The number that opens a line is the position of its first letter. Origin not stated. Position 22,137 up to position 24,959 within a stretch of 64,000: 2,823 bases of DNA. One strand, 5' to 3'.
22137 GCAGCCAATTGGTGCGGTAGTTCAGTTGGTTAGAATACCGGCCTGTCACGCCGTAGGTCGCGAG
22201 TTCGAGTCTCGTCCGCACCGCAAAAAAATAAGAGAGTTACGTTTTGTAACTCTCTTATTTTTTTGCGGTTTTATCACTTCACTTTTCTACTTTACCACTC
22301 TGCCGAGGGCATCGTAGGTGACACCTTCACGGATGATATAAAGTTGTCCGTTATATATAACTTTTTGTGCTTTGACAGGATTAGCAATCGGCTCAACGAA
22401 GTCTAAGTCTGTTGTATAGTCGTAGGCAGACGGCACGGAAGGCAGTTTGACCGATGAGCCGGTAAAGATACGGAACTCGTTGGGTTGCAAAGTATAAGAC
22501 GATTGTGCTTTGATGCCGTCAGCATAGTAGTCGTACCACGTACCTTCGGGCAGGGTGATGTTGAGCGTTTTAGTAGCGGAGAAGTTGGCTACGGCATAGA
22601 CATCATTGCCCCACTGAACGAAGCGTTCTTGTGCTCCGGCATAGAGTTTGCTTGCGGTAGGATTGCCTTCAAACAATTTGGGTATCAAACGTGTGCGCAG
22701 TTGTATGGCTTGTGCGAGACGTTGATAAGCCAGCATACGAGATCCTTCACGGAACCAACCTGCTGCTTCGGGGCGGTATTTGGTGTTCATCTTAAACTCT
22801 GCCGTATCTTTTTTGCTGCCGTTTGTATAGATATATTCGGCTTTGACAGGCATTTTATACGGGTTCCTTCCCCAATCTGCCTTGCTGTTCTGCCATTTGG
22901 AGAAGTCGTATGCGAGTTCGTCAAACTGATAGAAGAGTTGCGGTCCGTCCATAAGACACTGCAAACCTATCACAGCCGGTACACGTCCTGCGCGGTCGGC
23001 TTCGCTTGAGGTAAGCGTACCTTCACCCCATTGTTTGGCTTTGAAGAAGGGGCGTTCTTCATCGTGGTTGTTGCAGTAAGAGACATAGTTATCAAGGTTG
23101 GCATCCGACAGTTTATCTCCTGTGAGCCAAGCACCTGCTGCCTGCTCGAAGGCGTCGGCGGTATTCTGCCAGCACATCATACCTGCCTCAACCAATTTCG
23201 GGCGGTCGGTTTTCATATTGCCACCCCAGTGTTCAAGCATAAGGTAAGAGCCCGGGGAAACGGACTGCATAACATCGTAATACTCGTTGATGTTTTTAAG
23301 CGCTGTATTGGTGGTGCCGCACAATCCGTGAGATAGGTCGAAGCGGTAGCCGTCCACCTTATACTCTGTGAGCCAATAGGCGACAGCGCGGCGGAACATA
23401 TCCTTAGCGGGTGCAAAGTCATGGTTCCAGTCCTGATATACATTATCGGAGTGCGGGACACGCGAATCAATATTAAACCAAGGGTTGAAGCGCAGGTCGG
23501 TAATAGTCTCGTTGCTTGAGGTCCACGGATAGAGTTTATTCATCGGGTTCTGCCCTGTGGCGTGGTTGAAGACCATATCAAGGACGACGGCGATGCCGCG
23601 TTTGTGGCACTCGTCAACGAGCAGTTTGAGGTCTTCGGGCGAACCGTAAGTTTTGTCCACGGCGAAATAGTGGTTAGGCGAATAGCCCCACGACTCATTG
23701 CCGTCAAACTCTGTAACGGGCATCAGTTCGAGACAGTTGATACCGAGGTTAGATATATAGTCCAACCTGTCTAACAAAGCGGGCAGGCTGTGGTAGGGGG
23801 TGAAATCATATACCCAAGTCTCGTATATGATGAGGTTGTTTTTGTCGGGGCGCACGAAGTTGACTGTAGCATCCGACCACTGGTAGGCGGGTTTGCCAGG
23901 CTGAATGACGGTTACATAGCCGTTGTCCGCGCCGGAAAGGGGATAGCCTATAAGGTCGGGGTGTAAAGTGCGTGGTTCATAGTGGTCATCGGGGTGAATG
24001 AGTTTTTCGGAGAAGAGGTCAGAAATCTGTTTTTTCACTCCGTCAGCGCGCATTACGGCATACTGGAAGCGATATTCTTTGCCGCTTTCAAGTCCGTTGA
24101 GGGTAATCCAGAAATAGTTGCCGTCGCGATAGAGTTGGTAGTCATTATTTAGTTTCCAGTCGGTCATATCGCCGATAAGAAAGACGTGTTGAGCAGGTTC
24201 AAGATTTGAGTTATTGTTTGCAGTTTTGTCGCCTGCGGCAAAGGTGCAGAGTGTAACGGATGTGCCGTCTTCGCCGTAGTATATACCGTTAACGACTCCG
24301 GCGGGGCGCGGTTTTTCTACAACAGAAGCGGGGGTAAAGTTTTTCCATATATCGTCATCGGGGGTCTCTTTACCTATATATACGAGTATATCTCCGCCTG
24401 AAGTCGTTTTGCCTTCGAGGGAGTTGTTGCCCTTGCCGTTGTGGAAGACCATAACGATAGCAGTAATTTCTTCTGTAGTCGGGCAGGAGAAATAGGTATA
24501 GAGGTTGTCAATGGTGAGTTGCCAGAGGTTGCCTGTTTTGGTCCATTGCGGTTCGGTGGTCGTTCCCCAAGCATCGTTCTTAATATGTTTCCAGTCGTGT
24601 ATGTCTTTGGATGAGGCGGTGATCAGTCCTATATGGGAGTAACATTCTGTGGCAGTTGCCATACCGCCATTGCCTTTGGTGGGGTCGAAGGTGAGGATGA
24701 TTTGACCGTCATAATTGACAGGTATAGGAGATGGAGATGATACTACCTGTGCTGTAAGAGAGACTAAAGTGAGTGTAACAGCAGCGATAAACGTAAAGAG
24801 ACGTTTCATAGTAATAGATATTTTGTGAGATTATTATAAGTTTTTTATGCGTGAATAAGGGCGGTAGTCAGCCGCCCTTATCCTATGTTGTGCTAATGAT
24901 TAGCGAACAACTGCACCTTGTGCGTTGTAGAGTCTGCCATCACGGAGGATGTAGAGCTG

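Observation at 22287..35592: Sus-independent starch operon: three secreted GH13 enzymes plus three non-catalytic multi-CBM proteins, none lipidated, all tail-tagged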

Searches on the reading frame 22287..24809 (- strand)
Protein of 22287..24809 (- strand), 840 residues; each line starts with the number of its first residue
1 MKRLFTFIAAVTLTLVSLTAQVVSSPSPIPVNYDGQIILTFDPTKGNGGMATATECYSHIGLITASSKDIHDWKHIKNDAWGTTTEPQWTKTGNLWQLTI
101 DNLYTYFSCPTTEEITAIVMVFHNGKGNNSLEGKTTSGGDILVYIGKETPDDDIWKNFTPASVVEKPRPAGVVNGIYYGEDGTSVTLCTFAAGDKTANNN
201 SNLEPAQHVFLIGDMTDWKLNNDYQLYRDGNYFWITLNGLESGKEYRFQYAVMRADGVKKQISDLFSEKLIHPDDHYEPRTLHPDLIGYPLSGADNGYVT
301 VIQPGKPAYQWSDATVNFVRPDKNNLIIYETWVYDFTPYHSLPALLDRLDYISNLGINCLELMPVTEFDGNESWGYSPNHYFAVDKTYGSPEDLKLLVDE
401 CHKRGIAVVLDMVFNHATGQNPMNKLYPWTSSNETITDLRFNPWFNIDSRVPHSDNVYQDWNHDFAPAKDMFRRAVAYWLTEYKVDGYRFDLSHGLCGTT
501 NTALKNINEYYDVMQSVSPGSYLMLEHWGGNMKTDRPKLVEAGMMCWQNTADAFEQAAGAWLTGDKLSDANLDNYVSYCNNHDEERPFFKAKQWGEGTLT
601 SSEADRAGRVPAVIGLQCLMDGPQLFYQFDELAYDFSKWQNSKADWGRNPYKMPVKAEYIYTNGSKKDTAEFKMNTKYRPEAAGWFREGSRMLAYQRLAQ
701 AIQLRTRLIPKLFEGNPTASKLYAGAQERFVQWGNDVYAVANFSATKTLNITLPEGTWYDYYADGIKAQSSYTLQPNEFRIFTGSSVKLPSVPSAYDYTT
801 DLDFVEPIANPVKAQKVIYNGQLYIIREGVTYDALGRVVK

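Call 5: search_protein_families(library=pfam, proteins=[window:22287-24809:-], max_evalue=0.01)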
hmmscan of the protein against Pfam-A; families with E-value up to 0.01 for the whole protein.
window:22287-24809:- (840 aa): 1 family
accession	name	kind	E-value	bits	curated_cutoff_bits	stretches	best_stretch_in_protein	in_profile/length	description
PF00128.31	Alpha-amylase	-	6.2e-22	78.9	22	1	345-536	21-232/446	Alpha amylase, catalytic domain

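Call 6: search_protein_families(library=ncbifam, proteins=[window:22287-24809:-], max_evalue=0.1)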
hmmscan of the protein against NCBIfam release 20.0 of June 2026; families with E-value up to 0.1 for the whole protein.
window:22287-24809:- (840 aa): 40 families (the best 25 are shown)
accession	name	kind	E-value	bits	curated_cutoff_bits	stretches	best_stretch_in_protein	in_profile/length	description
TIGR02402.1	trehalose_TreZ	equivalog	5.3e-40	137.2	538.8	1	307-564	78-318/545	malto-oligosyltrehalose trehalohydrolase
NF003811.1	PRK05402.1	equivalog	2.4e-23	82.6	741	1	308-491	119-301/619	1,4-alpha-glucan branching protein GlgB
NF008967.0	PRK12313.1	equivalog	2.4e-23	82.4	577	1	349-491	177-309/633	1,4-alpha-glucan branching protein GlgB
TIGR02100.1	glgX_debranch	equivalog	1.2e-19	69.9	640.9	1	347-514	188-363/688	glycogen debranching protein GlgX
TIGR02104.1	pulA_typeI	equivalog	5.9e-18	64.3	504.5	1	349-497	170-324/605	type I pullulanase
NF041090.1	Cyc-maltodext_AglB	equivalog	1.2e-17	63.9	540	1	344-528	66-237/470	cyclomaltodextrinase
TIGR01515.1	branching_enzym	equivalog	4.2e-17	61.9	463.95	1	325-421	134-230/607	1,4-alpha-glucan branching enzyme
NF008051.0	PRK10785.1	equivalog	4.3e-16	58.2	568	1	344-530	180-376/607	maltodextrin glucosidase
NF041321.1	Alpha-amyl_MalA_Halo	equivalog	6.9e-16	57.8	875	1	325-495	259-429/666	alpha-amylase MalA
TIGR02102.1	pullulan_Gpos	equivalog_domain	2.4e-15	55.4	1042.25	1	322-551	448-695/1113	pullulanase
NF009221.0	PRK12568.1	equivalog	2.6e-15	55.5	1270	1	345-417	286-359/745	1,4-alpha-glucan branching enzyme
TIGR02456.1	treS_nterm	equivalog_domain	2.9e-15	55.8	678.35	1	341-515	26-221/539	maltose alpha-D-glucosyltransferase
TIGR02403.1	trehalose_treC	equivalog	1.8e-14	53.4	799.05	1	342-421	26-104/544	alpha,alpha-phosphotrehalase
NF008183.0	PRK10933.1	subfamily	8e-14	51.2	535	1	342-421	32-110/551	alpha,alpha-phosphotrehalase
NF011294.0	PRK14706.1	equivalog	9.8e-14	50.5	1284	1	349-419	177-247/642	1,4-alpha-glucan branching enzyme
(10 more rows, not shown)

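Call 17: list_cluster_members(proteins=[window:22287-24809:-, window:24900-26321:-, window:26445-29303:-, window:29363-30298:-, window:32059-35526:-, window:50772-55943:+, window:30312-32096:-])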
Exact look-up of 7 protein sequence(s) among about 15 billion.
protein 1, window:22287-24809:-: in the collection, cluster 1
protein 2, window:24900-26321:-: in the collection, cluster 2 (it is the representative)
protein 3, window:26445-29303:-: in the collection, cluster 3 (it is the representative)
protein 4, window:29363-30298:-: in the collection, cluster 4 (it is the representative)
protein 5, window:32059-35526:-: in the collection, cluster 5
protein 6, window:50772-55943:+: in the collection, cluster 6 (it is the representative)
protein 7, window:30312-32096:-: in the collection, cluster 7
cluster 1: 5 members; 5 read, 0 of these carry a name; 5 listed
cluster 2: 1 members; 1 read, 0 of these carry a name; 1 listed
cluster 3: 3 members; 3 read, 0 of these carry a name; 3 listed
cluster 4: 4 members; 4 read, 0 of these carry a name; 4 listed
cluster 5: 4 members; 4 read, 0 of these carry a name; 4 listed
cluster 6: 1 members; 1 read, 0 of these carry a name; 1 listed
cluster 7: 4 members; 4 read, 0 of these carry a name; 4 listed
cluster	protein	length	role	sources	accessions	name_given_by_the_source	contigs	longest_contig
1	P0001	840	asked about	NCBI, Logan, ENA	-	-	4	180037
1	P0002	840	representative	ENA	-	-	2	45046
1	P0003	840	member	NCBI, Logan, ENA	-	-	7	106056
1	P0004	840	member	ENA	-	-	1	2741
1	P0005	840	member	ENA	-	-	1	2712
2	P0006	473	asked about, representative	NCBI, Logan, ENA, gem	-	-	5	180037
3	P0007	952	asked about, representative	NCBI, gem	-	-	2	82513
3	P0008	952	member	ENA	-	-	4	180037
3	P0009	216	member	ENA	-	-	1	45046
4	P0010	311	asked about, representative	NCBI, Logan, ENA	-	-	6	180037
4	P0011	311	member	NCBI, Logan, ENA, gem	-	-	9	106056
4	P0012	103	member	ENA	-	-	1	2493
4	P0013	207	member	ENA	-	-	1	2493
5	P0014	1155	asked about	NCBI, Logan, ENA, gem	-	-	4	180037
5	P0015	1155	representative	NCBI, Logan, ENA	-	-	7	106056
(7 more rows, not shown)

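Call 36: search_solved_structures(query=window:22287-24809:-, max_evalue=0.00001)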
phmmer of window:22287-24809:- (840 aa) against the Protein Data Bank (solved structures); distinct sequences matched with E-value up to 0.00001: 205 (the best 60 are shown).
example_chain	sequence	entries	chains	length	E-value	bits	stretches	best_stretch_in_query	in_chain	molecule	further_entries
8xx9_A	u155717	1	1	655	1.4e-82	281.3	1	207-785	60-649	alpha-amylase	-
8xxa_A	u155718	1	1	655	1.4e-81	278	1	207-785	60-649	alpha-amylase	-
8dge_A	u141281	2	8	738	6.2e-69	236.2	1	93-649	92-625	Alpha amylase, catalytic domain protein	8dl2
8dl1_A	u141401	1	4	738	1.5e-68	234.8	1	93-649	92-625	Alpha amylase, catalytic domain protein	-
1eh9_A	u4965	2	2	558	2.2e-31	111.9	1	322-576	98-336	GLYCOSYLTREHALOSE TREHALOHYDROLASE | Malto-oligosyltrehalose trehalohydrolase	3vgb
1eha_A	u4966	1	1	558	2.3e-31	111.9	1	322-567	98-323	GLYCOSYLTREHALOSE TREHALOHYDROLASE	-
3vgg_A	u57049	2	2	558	2.6e-31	111.7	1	322-567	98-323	Malto-oligosyltrehalose trehalohydrolase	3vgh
3vgd_A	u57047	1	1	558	6.9e-31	110.3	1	322-576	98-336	Malto-oligosyltrehalose trehalohydrolase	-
3vge_A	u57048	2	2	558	1.3e-30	109.4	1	322-576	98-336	Malto-oligosyltrehalose trehalohydrolase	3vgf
3m07_A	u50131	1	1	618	1.4e-21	79.5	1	296-492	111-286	Putative alpha amylase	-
2bhu_A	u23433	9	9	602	5.6e-20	74.2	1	305-444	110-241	MALTOOLIGOSYLTREHALOSE TREHALOHYDROLASE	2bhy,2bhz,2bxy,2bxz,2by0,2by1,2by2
1ea9_C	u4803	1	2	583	6.5e-17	64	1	342-528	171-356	CYCLOMALTODEXTRINASE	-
8jnx_A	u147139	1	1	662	4.7e-16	61.2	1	342-533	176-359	Alpha-amylase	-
1j0h_A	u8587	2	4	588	1.9e-15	59.2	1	342-529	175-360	neopullulanase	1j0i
1sma_A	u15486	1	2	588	2.1e-15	59.1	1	342-531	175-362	MALTOGENIC AMYLASE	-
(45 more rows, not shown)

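Call 85: find_homologous_proteins(query=window:22287-24809:-, max_evalue=1e-20)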
Query window:22287-24809:- (840 aa): 4141 proteins with E <= 1e-20 among 8000 candidates; the best 120 are listed.
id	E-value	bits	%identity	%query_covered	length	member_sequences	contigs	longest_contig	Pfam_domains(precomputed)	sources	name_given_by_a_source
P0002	0.0e+0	1993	99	100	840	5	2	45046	PF00128.32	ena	-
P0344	0.0e+0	1569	78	98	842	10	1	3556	PF00128.32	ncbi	-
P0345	0.0e+0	1234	63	100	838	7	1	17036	PF00128.32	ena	-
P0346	0.0e+0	1232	64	100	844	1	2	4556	PF00128.32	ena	-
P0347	0.0e+0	1219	62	100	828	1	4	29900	PF00128.32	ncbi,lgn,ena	-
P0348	0.0e+0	1212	64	98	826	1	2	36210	PF00128.32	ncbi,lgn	-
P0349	0.0e+0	1210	64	100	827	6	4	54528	PF00128.32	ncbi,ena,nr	ncbi:MAG: hypothetical protein J6Y00_03905 [Paludibacteraceae bacterium]|nr:hypothetical protein [Pa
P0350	0.0e+0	1209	63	100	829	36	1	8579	PF00128.32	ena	-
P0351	0.0e+0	1204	63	100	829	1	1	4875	PF00128.32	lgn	-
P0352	0.0e+0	1197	62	100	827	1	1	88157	PF00128.32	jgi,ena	-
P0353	0.0e+0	1196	60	100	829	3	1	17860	PF02922.25,PF00128.32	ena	-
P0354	0.0e+0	1195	63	98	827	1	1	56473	PF00128.32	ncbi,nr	ncbi:MAG: hypothetical protein K5660_05585 [Paludibacteraceae bacterium]|nr:hypothetical protein [Pa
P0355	0.0e+0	1187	62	100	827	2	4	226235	PF00128.32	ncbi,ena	-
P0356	0.0e+0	1183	61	100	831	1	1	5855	PF02922.25,PF00128.32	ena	-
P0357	0.0e+0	1183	59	100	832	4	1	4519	PF00128.32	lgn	-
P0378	0.0e+0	1084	56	100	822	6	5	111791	PF00128.32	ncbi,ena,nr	ncbi:MAG: hypothetical protein IJS13_02515 [Paludibacteraceae bacterium]|nr:hypothetical protein [Pa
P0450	2.4e-288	977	53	100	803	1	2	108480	PF00128.32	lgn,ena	-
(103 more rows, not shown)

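Call 87: find_encoding_contigs(protein=P0355, flank=10000, max_places=1)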
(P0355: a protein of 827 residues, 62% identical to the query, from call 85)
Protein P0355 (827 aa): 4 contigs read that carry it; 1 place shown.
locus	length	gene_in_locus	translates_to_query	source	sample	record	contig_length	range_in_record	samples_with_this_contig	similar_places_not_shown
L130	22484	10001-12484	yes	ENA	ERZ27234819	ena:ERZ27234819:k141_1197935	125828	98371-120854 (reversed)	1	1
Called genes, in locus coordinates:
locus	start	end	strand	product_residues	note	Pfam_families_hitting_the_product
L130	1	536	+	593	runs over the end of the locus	PF18998:Flg_new_2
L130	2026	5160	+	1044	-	PF00128:Alpha-amylase, PF13287:Fn3_assoc, PF13290:CHB_HEX_C_1, PF16738:CBM26 (weak)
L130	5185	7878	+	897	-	PF16738:CBM26, PF21192:OB_NMD3 (faint), PF16738:CBM26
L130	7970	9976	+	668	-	PF13734:Inhibitor_I69, PF01640:Peptidase_C10, PF02368:Big_2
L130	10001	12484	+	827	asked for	PF00128:Alpha-amylase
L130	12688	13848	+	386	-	PF13589:HATPase_c_3 (faint), PF02518:HATPase_c, PF14501:HATPase_c_5 (faint)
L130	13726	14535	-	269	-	PF00288:GHMP_kinases_N, PF08544:GHMP_kinases_C (weak)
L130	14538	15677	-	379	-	PF08323:Glyco_transf_5, PF13439:Glyco_transf_4, PF13579:Glyco_trans_4_4, PF20706:GT4-conflict, PF00534:Glycos_transf_1, PF13692:Glyco_trans_1_4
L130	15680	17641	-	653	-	PF12439:GDE_N, PF06202:GDE_C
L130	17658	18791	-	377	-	PF00483:NTP_transferase, PF12804:NTP_transf_3 (weak), PF22640:ManC_GMP_beta-helix (weak)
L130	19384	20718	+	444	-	-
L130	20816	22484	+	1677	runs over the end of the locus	-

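Call 88: find_encoding_contigs(protein=P0378, flank=10000, max_places=1)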
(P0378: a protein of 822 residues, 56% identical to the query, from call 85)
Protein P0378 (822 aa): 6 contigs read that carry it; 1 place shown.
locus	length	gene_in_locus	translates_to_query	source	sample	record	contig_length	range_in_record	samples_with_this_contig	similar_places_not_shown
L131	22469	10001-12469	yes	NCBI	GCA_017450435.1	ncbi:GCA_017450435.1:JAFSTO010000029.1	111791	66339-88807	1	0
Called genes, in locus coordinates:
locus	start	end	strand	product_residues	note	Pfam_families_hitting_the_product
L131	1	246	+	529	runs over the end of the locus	PF04231:Endonuclease_1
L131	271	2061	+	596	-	PF16738:CBM26 (weak), PF00128:Alpha-amylase, PF07821:Alpha-amyl_C2 (weak)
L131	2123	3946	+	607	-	PF00128:Alpha-amylase, PF07821:Alpha-amyl_C2 (weak)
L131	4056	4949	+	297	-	-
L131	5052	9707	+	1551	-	PF16561:AMPK1_CBM (faint), PF22058:X25_BaPul_like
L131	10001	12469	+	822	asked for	PF00128:Alpha-amylase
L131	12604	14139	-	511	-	PF04231:Endonuclease_1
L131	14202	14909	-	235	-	PF01066:CDP-OH_P_transf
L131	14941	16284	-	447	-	PF07690:MFS_1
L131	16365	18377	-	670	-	PF13623:SurA_N_2, PF13624:SurA_N_3, PF13145:Rotamase_2 (faint)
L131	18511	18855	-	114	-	PF00453:Ribosomal_L20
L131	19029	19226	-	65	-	PF01632:Ribosomal_L35p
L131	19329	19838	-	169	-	PF05198:IF3_N, PF00707:IF3_C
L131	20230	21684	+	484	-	PF19886:DUF6359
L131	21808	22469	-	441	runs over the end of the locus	PF01966:HD (weak), PF13286:HD_assoc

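Call 89: find_encoding_contigs(protein=P0450, flank=10000, max_places=1)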
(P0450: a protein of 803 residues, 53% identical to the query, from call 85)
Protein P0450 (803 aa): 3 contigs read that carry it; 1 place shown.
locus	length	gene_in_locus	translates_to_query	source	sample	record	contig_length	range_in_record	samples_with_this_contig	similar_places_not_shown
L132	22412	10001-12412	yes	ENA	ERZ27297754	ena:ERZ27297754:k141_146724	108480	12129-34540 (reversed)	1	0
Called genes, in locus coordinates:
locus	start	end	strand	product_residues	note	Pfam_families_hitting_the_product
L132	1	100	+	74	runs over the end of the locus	PF12668:DUF3791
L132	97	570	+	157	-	PF13151:DUF3990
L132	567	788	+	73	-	-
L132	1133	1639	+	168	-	-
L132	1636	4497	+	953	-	PF13306:LRR_5, PF13855:LRR_8 (faint), PF13306:LRR_5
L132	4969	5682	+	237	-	PF01980:TrmO_N, PF18389:TrmO_C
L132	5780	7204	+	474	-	PF00128:Alpha-amylase (faint), PF09081:AMT4_dom_C (faint)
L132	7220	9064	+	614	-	PF00128:Alpha-amylase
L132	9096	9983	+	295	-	-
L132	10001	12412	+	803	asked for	PF00128:Alpha-amylase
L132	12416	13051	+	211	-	PF01712:dNK, PF02367:TsaE (faint)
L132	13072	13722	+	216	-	PF01712:dNK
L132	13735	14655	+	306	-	PF02899:Phage_int_SAM_1, PF13495:Phage_int_SAM_4, PF00589:Phage_integrase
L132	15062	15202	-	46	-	-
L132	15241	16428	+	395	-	PF00009:GTP_EFTU, PF03144:GTP_EFTU_D2, PF03143:GTP_EFTU_D3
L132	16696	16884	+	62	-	PF00584:SecE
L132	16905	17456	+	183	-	PF02357:NusG, PF00467:KOW (weak)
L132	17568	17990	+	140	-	PF03946:Ribosomal_L11_N, PF00298:Ribosomal_L11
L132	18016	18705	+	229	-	PF00687:Ribosomal_L1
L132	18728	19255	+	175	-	PF00466:Ribosomal_L10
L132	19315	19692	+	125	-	PF16320:Ribosomal_L12_N, PF00542:Ribosomal_L12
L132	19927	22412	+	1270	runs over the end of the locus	PF04563:RNA_pol_Rpb2_1, PF04561:RNA_pol_Rpb2_2, PF04565:RNA_pol_Rpb2_3, PF10385:RNA_pol_Rpb2_45, PF00562:RNA_pol_Rpb2_6, PF04560:RNA_pol_Rpb2_7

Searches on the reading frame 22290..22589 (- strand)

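Call 11: search_protein_families(library=ncbifam, proteins=[window:22290-22589:-], max_evalue=10)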
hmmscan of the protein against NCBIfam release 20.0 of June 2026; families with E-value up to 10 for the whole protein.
seq(100 aa): 1 family
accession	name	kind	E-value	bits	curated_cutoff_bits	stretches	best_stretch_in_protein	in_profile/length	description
NF040528.1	SP_0198_lipo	equivalog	0.12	12.3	100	1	6-48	74-116/144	SP_0198 family lipoprotein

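Call 12: search_protein_families(library=pfam, proteins=[window:22290-22589:-], max_evalue=10)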
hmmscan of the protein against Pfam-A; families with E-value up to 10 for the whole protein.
seq(100 aa): 1 family
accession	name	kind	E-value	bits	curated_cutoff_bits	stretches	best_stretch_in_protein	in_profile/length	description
PF21365.3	Glyco_hydro_31_3rd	-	0.024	15.5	24.4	1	7-29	42-64/87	Glycosyl hydrolase family 31 C-terminal domain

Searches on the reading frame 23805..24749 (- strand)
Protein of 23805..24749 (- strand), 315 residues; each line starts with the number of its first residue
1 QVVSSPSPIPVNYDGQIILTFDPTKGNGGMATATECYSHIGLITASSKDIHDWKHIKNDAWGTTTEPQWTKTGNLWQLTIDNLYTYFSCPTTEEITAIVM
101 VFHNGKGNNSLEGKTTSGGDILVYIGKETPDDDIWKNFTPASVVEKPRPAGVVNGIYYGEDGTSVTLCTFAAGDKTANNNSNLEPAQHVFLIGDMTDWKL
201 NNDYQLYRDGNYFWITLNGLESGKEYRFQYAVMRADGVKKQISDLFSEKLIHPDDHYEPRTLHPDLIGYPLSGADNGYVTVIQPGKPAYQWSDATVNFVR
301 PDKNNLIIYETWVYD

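Call 82: search_protein_families(library=pfam, proteins=[window:23805-24749:-], max_evalue=1)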
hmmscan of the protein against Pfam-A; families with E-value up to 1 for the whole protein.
seq(315 aa): 2 families
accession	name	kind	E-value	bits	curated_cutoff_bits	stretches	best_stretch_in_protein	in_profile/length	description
PF02922.24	CBM_48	-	0.00088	20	22.4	1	186-244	22-80/83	Carbohydrate-binding module 48 (Isoamylase N-terminal domain)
PF16656.11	Pur_ac_phosph_N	-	0.037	15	30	1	204-231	52-79/93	Purple acid Phosphatase, N-terminal domain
